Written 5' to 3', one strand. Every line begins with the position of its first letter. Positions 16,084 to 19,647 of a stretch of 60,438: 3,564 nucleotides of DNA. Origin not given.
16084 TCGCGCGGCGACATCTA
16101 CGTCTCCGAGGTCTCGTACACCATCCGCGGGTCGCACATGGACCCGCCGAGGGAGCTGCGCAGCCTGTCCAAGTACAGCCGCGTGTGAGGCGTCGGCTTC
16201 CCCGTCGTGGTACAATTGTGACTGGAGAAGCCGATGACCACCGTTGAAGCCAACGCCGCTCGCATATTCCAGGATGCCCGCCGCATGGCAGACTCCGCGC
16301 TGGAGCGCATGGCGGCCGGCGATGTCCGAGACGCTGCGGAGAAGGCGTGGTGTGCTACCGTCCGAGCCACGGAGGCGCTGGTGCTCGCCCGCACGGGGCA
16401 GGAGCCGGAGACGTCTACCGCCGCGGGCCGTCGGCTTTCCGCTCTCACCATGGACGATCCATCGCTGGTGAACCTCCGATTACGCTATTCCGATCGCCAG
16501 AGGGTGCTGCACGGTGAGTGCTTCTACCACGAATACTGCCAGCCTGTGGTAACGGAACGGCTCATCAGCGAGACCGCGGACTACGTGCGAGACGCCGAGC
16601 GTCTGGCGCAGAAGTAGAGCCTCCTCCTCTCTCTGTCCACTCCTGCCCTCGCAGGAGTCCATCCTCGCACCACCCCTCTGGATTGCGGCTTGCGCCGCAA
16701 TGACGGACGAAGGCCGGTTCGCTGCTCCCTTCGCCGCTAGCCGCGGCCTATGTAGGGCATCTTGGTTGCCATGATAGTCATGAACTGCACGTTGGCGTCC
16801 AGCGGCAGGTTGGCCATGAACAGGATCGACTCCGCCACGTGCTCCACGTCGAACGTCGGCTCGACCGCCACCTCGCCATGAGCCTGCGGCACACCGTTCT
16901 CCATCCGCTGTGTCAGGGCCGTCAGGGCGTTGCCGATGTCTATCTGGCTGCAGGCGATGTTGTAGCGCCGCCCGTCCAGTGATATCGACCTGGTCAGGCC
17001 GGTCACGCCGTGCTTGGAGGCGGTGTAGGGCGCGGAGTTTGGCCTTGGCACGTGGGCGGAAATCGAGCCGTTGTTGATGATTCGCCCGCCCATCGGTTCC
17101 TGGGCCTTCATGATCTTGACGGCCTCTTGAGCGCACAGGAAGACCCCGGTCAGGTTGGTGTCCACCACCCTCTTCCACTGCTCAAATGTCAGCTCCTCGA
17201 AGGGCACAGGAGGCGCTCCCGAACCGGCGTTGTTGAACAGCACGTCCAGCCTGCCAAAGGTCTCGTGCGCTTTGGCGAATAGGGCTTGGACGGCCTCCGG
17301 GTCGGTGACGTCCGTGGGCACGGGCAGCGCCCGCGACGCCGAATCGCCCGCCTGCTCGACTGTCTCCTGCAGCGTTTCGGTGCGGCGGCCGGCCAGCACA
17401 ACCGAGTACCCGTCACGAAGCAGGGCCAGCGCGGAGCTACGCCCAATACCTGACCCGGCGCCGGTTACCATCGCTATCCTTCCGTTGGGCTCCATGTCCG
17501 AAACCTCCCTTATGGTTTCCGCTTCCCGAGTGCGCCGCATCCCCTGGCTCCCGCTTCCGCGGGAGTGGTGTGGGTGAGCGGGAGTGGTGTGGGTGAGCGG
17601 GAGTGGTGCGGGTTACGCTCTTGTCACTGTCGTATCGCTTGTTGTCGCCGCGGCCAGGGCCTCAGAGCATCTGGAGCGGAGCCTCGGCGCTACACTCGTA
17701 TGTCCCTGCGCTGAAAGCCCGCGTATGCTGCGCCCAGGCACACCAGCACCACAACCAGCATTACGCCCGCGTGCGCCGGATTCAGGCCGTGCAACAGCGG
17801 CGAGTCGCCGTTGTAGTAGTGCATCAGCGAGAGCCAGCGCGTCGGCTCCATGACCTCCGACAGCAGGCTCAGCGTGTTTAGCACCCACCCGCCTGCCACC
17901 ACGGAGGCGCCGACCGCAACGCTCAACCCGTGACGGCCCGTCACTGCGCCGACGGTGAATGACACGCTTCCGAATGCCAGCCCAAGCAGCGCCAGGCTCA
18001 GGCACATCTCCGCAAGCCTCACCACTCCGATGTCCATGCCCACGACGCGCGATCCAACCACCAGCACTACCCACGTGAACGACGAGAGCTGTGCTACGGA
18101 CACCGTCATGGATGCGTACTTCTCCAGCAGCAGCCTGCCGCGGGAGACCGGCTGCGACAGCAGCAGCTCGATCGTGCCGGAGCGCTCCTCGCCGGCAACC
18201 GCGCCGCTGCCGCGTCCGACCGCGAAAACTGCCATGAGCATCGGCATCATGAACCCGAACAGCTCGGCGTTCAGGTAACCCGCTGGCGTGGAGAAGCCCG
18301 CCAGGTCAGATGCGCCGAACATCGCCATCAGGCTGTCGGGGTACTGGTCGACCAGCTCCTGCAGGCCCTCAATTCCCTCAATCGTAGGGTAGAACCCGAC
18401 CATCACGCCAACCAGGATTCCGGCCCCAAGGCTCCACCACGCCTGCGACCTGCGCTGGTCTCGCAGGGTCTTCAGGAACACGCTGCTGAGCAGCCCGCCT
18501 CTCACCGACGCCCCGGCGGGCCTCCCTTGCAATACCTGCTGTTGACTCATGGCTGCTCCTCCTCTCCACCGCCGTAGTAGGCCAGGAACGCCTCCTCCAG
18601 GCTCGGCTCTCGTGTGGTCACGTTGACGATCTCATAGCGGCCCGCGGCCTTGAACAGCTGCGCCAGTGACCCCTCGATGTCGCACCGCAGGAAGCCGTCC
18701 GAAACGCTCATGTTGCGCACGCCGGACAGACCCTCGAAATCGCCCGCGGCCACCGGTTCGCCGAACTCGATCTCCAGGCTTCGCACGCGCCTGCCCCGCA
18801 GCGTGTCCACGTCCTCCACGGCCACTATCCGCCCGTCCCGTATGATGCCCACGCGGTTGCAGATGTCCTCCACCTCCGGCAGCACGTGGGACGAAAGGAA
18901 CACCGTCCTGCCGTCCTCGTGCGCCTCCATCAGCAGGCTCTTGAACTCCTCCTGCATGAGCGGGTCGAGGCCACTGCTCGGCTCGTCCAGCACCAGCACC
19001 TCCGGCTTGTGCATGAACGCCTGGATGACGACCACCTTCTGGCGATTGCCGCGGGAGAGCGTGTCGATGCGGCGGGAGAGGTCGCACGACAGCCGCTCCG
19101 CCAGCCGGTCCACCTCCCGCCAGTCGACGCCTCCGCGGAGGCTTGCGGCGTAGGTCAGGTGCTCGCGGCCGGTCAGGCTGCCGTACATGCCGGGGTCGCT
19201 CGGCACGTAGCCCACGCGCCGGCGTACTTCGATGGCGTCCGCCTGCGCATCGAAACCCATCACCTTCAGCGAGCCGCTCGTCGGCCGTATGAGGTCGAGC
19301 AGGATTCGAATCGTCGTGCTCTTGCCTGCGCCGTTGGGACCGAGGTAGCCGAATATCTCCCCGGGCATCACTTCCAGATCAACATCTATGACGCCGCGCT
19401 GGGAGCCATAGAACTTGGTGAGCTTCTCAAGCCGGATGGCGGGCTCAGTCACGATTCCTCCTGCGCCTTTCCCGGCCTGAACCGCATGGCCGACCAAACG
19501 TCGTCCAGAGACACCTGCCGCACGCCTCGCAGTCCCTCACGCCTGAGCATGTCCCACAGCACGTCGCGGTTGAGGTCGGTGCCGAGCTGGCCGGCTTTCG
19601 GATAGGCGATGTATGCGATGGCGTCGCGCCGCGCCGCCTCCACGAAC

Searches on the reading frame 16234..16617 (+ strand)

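Call 12: search_protein_families(library=pfam, proteins=[window:16234-16617:+], max_evalue=0.001)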
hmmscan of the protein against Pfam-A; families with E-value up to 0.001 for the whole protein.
window:16234-16617:+ (127 aa): 1 family
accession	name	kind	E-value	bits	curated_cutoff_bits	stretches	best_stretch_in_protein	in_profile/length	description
PF05942.16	PaREP1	-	8.8e-06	26.1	24.4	1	14-66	5-57/115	Archaeal PaREP1/PaREP8 family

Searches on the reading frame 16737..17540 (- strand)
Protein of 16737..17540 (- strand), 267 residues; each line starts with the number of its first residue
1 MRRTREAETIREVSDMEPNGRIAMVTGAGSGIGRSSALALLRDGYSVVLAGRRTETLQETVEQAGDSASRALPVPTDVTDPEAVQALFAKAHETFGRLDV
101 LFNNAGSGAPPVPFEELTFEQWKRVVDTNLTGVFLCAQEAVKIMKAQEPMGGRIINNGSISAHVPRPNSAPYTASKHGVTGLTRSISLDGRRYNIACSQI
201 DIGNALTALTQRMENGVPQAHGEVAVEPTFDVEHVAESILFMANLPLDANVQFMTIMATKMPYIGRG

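Call 12: search_protein_families(library=pfam, proteins=[window:16737-17540:-], max_evalue=0.001)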
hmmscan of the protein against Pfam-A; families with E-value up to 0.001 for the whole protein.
window:16737-17540:- (267 aa): 5 families
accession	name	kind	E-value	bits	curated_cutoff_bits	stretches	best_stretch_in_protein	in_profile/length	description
PF00106.31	adh_short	-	2.7e-53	180.8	26.6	1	22-213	2-190/195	short chain dehydrogenase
PF13561.12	adh_short_C2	-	1.5e-41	143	27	1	27-243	1-217/236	Enoyl-(Acyl carrier protein) reductase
PF08659.16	KR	-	4.9e-10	40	22.6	1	24-136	4-119/180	KR domain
PF08643.16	DUF1776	-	4.3e-05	23.5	25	1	113-204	107-198/294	Fungal family of unknown function (DUF1776)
PF23441.1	SDR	-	0.00039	20.3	27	1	25-243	12-239/258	SDR-like rossmann domain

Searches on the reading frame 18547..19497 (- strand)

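Call 12: search_protein_families(library=pfam, proteins=[window:18547-19497:-], max_evalue=0.001)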
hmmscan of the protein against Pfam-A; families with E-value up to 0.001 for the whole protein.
window:18547-19497:- (316 aa): 2 families
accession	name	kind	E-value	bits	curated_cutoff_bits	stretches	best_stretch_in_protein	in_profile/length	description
PF00005.33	ABC_tran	-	2.5e-25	90.1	25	1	38-174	3-136/137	ABC transporter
PF13304.12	AAA_21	-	1.7e-11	45.2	27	1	145-204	236-298/304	AAA domain, putative AbiEii toxin, Type IV TA system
